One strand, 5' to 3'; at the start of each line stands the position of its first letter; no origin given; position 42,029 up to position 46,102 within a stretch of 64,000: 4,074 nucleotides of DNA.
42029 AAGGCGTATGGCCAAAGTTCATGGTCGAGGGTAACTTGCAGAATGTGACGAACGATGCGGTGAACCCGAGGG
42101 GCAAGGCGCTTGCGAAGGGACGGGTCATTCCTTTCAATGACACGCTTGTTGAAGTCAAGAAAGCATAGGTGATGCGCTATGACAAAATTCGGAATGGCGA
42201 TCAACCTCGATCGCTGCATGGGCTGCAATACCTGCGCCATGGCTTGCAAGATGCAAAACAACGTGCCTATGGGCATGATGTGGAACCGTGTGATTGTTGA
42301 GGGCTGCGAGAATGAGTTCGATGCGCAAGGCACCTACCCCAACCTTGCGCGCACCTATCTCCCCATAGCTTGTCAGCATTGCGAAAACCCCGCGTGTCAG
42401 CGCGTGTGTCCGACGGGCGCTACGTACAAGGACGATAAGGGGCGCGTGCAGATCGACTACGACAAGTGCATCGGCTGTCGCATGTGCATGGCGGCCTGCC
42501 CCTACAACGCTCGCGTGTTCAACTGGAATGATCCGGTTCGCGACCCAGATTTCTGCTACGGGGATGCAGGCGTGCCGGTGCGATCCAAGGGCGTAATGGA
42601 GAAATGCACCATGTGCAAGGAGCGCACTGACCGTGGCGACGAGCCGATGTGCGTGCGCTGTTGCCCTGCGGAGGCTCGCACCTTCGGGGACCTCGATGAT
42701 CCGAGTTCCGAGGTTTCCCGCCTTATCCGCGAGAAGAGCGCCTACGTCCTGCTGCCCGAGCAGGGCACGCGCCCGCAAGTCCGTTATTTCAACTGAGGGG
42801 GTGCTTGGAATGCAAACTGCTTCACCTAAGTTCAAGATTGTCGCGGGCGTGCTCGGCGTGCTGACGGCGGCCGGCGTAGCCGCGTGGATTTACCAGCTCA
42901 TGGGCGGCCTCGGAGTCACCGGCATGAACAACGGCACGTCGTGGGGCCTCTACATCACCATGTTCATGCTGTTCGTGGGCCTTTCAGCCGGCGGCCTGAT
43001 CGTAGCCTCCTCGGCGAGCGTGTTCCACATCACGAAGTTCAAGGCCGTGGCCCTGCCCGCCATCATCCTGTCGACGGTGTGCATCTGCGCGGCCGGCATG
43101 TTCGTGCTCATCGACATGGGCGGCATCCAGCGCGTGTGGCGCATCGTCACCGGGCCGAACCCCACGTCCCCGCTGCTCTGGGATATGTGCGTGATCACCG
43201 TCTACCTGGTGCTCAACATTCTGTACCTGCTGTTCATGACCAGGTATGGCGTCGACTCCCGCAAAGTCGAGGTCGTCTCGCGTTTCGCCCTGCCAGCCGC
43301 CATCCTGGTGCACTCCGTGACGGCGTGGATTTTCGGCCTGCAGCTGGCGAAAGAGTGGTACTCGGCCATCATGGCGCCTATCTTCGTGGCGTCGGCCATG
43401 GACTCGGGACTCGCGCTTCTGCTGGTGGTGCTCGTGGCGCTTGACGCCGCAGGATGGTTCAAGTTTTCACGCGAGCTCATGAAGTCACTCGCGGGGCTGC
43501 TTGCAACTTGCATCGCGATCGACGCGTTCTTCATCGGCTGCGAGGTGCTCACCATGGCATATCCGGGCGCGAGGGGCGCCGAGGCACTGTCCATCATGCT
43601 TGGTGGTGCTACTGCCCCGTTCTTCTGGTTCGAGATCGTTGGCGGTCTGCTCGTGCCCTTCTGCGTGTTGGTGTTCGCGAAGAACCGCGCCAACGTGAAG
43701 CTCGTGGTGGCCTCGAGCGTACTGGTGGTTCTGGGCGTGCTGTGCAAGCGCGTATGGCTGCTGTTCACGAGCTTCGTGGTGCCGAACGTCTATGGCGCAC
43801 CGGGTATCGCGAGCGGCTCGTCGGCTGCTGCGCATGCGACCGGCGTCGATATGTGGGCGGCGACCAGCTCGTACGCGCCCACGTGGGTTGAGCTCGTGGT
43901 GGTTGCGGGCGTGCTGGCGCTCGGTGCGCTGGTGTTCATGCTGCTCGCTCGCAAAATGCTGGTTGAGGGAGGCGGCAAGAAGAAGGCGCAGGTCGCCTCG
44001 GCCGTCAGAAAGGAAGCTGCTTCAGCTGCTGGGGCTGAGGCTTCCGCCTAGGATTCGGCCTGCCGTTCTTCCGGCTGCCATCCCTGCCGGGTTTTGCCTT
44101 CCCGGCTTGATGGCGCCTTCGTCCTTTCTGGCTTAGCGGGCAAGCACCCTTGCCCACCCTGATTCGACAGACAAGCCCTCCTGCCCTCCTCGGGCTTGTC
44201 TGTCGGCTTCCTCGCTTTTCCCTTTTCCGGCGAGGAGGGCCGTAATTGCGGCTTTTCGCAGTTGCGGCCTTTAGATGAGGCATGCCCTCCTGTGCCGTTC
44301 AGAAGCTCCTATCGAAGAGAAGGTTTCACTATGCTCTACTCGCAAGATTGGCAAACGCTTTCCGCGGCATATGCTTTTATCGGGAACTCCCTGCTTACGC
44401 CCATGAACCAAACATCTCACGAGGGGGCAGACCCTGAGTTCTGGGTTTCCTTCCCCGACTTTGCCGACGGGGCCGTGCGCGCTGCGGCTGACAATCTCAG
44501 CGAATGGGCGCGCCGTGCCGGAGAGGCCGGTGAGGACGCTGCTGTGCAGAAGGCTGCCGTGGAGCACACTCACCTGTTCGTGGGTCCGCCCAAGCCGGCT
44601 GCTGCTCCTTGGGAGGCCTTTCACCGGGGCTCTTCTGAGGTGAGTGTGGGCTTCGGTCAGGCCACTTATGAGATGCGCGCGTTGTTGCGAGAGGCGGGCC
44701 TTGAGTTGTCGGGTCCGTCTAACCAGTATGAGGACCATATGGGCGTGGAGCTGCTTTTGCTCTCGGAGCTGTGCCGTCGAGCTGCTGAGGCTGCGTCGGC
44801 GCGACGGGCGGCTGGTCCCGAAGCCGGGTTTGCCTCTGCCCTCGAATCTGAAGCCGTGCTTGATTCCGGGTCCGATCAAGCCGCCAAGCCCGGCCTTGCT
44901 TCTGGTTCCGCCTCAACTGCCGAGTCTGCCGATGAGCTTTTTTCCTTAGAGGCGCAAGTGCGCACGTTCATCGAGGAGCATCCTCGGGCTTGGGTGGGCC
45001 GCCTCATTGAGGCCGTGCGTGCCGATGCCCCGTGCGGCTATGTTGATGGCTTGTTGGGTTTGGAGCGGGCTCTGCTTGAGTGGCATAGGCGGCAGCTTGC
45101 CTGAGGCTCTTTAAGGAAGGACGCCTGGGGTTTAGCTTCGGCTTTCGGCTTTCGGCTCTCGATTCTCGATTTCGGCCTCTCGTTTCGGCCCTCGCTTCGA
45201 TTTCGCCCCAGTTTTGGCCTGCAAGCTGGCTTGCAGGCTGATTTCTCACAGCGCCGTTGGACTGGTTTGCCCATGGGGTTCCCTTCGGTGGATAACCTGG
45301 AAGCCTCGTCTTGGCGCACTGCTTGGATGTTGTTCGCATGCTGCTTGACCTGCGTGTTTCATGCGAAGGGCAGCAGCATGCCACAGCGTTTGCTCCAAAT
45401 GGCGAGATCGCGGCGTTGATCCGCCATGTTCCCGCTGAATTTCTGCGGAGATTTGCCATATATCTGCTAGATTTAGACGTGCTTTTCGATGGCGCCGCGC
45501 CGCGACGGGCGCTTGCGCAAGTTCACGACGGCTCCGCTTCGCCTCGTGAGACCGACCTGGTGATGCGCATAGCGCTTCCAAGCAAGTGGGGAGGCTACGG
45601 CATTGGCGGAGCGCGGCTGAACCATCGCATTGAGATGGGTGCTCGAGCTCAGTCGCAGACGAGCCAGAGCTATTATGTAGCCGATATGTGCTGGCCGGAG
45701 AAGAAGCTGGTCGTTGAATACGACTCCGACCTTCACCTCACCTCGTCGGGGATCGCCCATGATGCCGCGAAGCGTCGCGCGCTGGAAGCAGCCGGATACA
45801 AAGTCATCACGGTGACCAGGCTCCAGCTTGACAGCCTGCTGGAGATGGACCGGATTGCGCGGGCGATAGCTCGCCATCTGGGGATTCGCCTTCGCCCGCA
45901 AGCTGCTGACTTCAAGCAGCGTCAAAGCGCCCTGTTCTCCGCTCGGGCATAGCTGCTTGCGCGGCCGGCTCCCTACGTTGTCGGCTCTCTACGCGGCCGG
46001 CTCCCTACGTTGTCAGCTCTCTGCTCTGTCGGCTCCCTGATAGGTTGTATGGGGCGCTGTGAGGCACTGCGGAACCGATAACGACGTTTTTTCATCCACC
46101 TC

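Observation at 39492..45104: Uncharacterised TAT-exported molybdopterin oxidoreductase (PsrABC-type) with TorD chaperone and AT-rich palindromic operator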

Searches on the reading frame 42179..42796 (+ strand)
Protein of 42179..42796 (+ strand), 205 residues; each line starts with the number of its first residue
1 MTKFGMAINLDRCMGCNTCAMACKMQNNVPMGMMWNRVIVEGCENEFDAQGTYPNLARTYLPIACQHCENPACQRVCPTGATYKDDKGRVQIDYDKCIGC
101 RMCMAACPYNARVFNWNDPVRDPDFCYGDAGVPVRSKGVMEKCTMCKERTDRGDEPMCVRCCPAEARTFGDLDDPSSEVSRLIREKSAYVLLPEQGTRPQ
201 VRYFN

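Call 10: search_protein_families(library=pfam, proteins=[window:42179-42796:+])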
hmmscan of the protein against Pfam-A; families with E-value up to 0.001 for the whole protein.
window:42179-42796:+ (205 aa): 10 families
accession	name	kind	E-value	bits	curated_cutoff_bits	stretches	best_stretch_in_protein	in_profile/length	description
PF13247.11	Fer4_11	-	3.9e-19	69.2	26.2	2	59-126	4-74/100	4Fe-4S dicluster domain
PF12838.12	Fer4_7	-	1.8e-12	48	27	2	65-111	2-52/52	4Fe-4S dicluster domain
PF00037.32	Fer4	-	1.3e-11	44.3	21.1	2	90-112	1-23/24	4Fe-4S binding domain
PF12797.12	Fer4_2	-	2.8e-10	39.9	24.5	2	89-109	2-22/22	4Fe-4S binding domain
PF13237.11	Fer4_10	-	2.4e-09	37.4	25.5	1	62-108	6-53/53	4Fe-4S dicluster domain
PF12837.12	Fer4_6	-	3.6e-09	36.6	25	1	90-111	2-23/24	4Fe-4S binding domain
PF13187.11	Fer4_9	-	1.3e-08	35.1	27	1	64-111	1-51/52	4Fe-4S dicluster domain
PF25160.1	LdpA_Fe-S-bd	-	9.8e-07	28.9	27.6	1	67-110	4-41/49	LdpA Fe-S cluster-binding domain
PF12800.12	Fer4_4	-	4.4e-06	27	24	1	95-110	2-17/17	4Fe-4S binding domain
PF13183.11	Fer4_8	-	5.3e-05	24.1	27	0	95-164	3-66/68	4Fe-4S dicluster domain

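Call 18: search_protein_families(library=ncbifam, proteins=[window:42179-42796:+], max_evalue=0.00001)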
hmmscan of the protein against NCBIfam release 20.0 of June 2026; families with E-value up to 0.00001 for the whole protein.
window:42179-42796:+ (205 aa): 24 families
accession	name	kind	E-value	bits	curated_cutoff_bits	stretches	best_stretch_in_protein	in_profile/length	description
NF045797.1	DsrO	equivalog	4.7e-57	193.1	200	1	2-204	42-234/235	sulfate reduction electron transfer complex DsrMKJOP subunit DsrO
NF041715.1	arsenate_red_ArrB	equivalog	3.8e-56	190.2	450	2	3-122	2-114/233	arsenate respiratory reductase iron-sulfur subunit ArrB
NF041782.1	mnquin_red_QrcC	equivalog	3e-45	154.8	400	1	4-204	1-225/239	menaquinone reductase iron-sulfur cluster-binding subunit QrcC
TIGR03149.1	cyt_nit_nrfC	equivalog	2.8e-41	141.3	377.6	2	3-126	38-157/225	cytochrome c nitrite reductase Fe-S protein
NF011569.0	PRK14993.1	equivalog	1.3e-39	136.1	416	2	3-118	43-153/244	tetrathionate reductase subunit TtrB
TIGR02951.1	DMSO_dmsB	equivalog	2.5e-39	134.9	214.1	2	3-126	1-127/161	DMSO/selenate family reductase complex B subunit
TIGR03478.1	DMSO_red_II_bet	subfamily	2.5e-30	105.5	480.7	1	45-203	111-252/321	DMSO reductase family type II enzyme, iron-sulfur subunit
NF042979.1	EthbenzDh_ebdB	equivalog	6.4e-28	97.6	740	1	47-203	135-274/354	ethylbenzene dehydrogenase subunit beta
NF038355.1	FDH3_beta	equivalog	4e-24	85.6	240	1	7-174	6-166/180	formate dehydrogenase FDH3 subunit beta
NF008134.0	PRK10882.1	equivalog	3.7e-23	82.1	263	1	4-197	39-234/329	hydrogenase 2 operon protein HybA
NF045715.1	sulf_resp_HmcB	equivalog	1.8e-22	79.8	420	1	6-174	39-200/307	sulfate respiration complex iron-sulfur protein HmcB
TIGR01660.1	narH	equivalog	2.3e-22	79.1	524.05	1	48-170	166-270/492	nitrate reductase subunit beta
NF009408.0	PRK12769.1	equivalog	1.3e-20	73.1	1003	1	1-169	1-144/659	formate-dependent uric acid utilization protein AegA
NF007658.0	PRK10330.1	equivalog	6.8e-18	64.8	260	1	63-169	56-154/181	electron transport protein HydN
NF007382.0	PRK09898.1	equivalog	7e-18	64.9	213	1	10-115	65-174/208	ferredoxin-like protein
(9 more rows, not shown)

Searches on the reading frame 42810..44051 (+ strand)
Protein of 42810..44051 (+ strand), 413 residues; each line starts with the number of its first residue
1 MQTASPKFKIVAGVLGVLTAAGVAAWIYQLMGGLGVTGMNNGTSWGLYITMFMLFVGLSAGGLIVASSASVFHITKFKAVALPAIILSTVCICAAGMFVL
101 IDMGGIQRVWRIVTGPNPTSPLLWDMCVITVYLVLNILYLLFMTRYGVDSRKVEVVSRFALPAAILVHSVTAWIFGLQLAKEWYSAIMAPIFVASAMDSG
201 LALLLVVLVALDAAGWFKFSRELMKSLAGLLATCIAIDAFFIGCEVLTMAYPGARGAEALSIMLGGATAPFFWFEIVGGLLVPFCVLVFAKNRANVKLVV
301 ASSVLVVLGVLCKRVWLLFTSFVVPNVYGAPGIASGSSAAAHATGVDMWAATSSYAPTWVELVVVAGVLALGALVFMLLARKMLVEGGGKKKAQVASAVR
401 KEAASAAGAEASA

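Call 10: search_protein_families(library=pfam, proteins=[window:42810-44051:+])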
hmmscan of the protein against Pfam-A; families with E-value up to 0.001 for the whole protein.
window:42810-44051:+ (413 aa): 1 family
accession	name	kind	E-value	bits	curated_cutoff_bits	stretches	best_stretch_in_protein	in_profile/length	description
PF03916.19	NrfD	-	9.6e-40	137.6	25.8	1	36-324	2-311/313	Polysulphide reductase, NrfD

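Call 18: search_protein_families(library=ncbifam, proteins=[window:42810-44051:+], max_evalue=0.00001)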
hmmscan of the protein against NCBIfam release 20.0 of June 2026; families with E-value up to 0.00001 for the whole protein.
window:42810-44051:+ (413 aa): 4 families
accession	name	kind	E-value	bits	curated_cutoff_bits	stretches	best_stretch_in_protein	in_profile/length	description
NF045798.1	DsrP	equivalog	1.6e-44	152.7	350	1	3-284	7-275/346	sulfate reduction electron transfer complex DsrMKJOP subunit DsrP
NF041784.1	mnquin_red_QrcD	equivalog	2.2e-14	53.5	570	1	6-140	16-151/408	menaquinone reductase integral membrane subunit QrcD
NF045714.1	sulf_resp_HmcC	equivalog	2.9e-12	46.6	550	1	14-320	7-325/376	sulfate respiration complex protein HmcC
NF008133.1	PRK10881.1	equivalog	2.1e-10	40.7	450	1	13-320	17-333/377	Ni/Fe-hydrogenase cytochrome b subunit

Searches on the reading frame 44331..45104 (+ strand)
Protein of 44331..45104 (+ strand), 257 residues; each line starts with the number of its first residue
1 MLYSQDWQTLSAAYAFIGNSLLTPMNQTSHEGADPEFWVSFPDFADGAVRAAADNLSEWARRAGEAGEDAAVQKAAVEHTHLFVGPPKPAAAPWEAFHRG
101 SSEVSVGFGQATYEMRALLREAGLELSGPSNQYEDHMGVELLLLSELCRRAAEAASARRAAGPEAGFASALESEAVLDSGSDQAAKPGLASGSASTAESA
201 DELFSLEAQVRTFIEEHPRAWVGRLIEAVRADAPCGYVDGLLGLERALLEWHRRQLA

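Call 10: search_protein_families(library=pfam, proteins=[window:44331-45104:+])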
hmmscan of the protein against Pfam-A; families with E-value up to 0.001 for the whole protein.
window:44331-45104:+ (257 aa): 1 family
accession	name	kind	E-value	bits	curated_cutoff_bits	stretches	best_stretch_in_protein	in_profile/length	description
PF02613.20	Nitrate_red_del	-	3.7e-23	82.5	22.2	1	46-162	5-114/136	Nitrate reductase delta subunit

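Call 18: search_protein_families(library=ncbifam, proteins=[window:44331-45104:+], max_evalue=0.00001)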
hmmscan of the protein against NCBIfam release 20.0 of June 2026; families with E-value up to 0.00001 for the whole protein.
window:44331-45104:+ (257 aa): 2 families
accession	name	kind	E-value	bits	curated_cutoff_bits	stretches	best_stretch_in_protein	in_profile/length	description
NF008632.0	PRK11621.1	equivalog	9.3e-10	38.5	162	1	72-148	65-139/203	Tat proofreading chaperone DmsD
NF003442.0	PRK04976.1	equivalog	5.4e-07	29.7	132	1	75-154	77-154/211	molecular chaperone TorD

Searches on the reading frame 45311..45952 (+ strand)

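Call 12: search_protein_families(library=pfam, proteins=[window:45311-45952:+], max_evalue=0.01)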
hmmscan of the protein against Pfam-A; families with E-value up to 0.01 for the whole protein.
window:45311-45952:+ (213 aa): 2 families
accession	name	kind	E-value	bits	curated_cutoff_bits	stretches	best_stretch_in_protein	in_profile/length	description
PF04480.18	DUF559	-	1.7e-07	31.5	20.6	1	103-186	25-104/109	Protein of unknown function (DUF559)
PF18741.7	MTES_1575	-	0.0079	16.7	38.2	0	108-170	11-78/96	REase_MTES_1575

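Call 82: search_protein_families(library=padloc, proteins=[window:45311-45952:+], max_evalue=0.001)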
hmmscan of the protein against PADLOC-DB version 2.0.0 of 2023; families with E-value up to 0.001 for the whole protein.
window:45311-45952:+ (213 aa): 0 families
